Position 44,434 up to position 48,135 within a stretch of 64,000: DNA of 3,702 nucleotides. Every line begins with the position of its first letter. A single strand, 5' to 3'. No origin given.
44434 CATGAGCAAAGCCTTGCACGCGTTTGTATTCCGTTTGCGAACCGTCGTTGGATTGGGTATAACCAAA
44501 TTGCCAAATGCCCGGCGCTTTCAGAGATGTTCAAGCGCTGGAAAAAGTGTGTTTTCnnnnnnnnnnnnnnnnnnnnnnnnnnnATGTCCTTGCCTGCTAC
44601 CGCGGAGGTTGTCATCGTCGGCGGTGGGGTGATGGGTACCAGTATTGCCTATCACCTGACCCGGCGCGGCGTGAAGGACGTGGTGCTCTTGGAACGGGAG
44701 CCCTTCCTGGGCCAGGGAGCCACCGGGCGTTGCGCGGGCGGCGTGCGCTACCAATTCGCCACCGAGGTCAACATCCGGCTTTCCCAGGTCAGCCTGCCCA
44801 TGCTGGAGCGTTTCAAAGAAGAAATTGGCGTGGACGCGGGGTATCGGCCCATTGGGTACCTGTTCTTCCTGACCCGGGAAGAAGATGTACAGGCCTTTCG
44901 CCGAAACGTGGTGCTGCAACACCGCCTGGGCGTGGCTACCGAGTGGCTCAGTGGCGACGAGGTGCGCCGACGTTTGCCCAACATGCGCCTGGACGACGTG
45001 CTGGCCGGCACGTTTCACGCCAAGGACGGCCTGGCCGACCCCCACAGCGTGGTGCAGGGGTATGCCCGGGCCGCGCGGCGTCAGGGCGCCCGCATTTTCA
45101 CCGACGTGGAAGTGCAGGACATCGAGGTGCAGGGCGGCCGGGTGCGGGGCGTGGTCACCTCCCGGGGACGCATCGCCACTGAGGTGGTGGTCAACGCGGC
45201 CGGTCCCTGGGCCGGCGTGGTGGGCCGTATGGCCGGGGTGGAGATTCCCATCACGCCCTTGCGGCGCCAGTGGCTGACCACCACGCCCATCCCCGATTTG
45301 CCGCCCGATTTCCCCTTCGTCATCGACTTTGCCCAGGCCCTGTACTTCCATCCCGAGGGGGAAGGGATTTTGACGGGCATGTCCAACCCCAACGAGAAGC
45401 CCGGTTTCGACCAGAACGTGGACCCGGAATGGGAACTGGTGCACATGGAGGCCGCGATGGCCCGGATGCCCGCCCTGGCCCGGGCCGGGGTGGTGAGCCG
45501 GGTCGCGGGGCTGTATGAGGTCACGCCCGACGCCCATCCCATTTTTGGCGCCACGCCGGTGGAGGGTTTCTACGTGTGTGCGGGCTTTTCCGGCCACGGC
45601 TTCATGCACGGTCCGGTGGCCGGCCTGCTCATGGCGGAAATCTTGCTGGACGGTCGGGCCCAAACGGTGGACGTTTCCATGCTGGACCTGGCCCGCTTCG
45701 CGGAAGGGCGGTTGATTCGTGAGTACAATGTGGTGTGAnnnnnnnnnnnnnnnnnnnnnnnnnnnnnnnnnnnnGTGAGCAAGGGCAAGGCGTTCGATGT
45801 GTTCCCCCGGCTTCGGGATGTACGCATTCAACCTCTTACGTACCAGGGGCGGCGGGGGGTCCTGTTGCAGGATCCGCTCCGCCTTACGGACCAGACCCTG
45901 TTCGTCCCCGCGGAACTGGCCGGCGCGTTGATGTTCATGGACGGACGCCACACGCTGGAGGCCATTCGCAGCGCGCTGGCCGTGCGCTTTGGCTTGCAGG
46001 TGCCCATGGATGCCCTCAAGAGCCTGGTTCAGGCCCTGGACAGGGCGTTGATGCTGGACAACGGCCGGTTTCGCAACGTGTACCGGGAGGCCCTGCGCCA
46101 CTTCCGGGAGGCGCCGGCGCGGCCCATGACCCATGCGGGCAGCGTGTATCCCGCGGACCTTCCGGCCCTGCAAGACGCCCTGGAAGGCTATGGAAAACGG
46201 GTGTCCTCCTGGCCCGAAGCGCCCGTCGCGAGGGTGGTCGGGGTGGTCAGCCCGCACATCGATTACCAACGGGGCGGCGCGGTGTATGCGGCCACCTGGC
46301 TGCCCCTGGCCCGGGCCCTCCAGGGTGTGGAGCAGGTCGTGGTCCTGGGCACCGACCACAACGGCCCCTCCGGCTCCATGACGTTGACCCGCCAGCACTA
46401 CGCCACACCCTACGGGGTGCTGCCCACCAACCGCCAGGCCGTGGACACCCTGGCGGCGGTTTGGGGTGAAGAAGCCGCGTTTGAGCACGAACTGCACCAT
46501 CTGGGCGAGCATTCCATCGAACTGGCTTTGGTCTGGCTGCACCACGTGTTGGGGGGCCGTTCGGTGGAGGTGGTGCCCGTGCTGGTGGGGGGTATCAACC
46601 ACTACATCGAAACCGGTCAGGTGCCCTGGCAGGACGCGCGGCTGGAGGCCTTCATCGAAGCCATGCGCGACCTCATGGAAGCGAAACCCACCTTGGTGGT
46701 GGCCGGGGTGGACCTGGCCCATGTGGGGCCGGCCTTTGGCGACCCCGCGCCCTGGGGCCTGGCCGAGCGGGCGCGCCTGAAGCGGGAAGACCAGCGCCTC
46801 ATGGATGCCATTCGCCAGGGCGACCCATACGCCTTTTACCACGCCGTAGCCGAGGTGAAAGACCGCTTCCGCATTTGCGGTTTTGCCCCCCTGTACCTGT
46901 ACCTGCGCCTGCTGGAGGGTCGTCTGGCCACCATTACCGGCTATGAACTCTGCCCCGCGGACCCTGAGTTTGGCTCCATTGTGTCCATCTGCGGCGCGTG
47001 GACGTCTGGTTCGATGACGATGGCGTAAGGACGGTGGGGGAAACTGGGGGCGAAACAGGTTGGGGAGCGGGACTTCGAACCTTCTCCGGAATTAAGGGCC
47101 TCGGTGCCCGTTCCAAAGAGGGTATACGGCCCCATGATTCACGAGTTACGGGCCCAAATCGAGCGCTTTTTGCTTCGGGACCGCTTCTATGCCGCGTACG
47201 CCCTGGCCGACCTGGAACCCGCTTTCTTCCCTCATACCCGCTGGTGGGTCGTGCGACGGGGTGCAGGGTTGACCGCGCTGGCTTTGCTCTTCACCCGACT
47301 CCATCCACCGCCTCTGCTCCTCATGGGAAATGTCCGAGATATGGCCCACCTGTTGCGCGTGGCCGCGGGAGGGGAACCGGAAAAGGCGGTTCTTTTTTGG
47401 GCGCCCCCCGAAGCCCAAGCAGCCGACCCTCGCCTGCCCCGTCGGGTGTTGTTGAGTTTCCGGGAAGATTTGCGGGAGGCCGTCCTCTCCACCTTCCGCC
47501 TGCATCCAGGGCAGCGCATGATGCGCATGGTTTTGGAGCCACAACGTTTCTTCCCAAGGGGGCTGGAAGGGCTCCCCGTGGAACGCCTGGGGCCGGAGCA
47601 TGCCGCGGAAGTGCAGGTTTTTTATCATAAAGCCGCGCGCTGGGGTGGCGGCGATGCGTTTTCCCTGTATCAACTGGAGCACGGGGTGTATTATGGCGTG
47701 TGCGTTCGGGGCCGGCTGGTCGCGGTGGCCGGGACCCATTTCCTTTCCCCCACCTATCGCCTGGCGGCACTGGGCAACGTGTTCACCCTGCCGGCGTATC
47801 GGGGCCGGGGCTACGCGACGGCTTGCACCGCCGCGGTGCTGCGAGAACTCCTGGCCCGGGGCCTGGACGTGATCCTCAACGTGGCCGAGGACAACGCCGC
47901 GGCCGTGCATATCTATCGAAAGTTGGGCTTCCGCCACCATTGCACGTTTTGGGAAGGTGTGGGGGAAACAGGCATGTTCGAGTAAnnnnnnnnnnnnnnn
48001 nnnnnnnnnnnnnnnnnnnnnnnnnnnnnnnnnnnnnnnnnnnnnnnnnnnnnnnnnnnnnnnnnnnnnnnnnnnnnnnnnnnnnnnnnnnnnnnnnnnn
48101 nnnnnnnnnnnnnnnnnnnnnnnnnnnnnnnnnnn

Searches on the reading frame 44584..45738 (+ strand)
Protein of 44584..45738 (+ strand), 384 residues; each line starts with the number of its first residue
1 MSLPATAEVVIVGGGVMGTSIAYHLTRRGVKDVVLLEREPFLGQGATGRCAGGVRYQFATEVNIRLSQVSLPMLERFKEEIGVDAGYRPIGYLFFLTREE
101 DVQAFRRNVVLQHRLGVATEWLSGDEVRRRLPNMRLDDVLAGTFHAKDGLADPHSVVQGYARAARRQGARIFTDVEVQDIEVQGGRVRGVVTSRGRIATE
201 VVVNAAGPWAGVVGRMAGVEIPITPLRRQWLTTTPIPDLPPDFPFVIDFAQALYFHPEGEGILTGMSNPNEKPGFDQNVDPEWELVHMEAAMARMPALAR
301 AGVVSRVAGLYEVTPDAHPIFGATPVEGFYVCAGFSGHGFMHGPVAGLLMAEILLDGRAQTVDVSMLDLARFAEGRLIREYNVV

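Call 57: search_protein_families(library=pfam, proteins=[window:44584-45738:+], max_evalue=0.00001)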
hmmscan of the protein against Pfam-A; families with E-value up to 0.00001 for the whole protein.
window:44584-45738:+ (384 aa): 4 families
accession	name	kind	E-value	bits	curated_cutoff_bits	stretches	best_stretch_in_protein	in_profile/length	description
PF01266.30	DAO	-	1.7e-79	268.3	27.9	1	9-352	2-352/353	FAD dependent oxidoreductase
PF12831.13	FAD_oxidored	-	6.3e-07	29.5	27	1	8-221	1-157/416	FAD dependent oxidoreductase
PF13450.12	NAD_binding_8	-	2.5e-06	28.1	21.9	1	11-56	1-45/68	NAD(P)-binding Rossmann-like domain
PF01946.23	Thi4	-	2.8e-06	27.2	26.2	0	6-48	17-59/235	Thi4 family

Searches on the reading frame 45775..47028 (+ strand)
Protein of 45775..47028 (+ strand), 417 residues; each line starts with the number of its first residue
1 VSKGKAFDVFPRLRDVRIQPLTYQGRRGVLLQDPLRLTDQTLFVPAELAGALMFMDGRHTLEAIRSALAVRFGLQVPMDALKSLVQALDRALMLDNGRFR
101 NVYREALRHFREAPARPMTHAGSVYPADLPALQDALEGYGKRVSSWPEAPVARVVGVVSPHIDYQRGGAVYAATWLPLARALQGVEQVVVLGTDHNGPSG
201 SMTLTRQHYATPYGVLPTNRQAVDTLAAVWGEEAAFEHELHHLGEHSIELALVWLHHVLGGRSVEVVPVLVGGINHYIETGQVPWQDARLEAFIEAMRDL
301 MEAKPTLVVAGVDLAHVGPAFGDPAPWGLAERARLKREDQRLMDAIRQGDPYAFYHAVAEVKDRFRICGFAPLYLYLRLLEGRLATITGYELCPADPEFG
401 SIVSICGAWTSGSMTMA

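Call 57: search_protein_families(library=pfam, proteins=[window:45775-47028:+], max_evalue=0.00001)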
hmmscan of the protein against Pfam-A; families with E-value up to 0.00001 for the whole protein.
window:45775-47028:+ (417 aa): 1 family
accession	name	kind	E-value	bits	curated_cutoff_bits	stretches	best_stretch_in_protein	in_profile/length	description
PF01875.22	Memo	-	7.3e-33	114.4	27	1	118-381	2-237/269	Memo-like protein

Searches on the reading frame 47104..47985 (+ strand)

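Call 57: search_protein_families(library=pfam, proteins=[window:47104-47985:+], max_evalue=0.00001)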
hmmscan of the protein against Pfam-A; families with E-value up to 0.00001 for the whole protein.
window:47104-47985:+ (293 aa): 6 families
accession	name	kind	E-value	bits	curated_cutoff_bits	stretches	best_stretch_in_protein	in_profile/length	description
PF00583.31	Acetyltransf_1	-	2.6e-14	53.9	20.7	1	182-276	18-116/116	Acetyltransferase (GNAT) family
PF08445.16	FR47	-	8.4e-12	45.4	22.1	1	198-279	3-80/86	FR47-like protein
PF13508.13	Acetyltransf_7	-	4.1e-09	37.1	27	1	199-277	8-83/84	Acetyltransferase (GNAT) domain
PF12746.13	GNAT_acetyltran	-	6.1e-09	36.3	26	1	192-281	155-239/243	GNAT acetyltransferase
PF13302.13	Acetyltransf_3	-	1.8e-08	35.6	25.4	1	180-277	44-138/138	Acetyltransferase (GNAT) domain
PF13527.13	Acetyltransf_9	-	4.3e-07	30.4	25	1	214-278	66-126/127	Acetyltransferase (GNAT) domain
